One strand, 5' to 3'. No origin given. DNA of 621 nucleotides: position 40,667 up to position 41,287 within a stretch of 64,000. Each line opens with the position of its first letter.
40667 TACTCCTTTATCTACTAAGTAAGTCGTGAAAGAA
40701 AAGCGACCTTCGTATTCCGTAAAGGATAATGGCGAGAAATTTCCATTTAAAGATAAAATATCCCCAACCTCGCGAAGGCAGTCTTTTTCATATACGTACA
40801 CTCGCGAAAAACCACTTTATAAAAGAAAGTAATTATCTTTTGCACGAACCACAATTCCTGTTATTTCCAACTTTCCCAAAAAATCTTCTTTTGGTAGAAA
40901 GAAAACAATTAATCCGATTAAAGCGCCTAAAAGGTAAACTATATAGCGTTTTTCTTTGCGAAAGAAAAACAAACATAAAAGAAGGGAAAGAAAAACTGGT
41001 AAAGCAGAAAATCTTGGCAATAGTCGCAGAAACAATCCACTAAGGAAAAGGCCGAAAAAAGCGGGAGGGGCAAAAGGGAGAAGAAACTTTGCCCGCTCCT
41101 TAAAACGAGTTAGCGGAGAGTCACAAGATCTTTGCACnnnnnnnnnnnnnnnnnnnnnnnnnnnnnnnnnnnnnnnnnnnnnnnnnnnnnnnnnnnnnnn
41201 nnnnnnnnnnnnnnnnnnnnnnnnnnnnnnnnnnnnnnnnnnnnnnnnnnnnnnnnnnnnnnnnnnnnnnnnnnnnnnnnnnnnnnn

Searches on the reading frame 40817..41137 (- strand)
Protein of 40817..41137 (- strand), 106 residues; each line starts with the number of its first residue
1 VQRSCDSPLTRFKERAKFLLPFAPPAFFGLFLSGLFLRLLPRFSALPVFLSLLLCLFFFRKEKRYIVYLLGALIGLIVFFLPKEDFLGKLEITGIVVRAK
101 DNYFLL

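Call 40: search_protein_families(library=pfam, proteins=[window:40817-41137:-], max_evalue=0.1)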
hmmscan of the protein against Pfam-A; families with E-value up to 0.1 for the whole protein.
window:40817-41137:- (106 aa): 1 family
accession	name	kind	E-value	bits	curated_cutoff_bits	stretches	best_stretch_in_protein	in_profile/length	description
PF01925.25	TauE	-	0.014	15.5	32.6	1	16-77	63-139/237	Sulfite exporter TauE/SafE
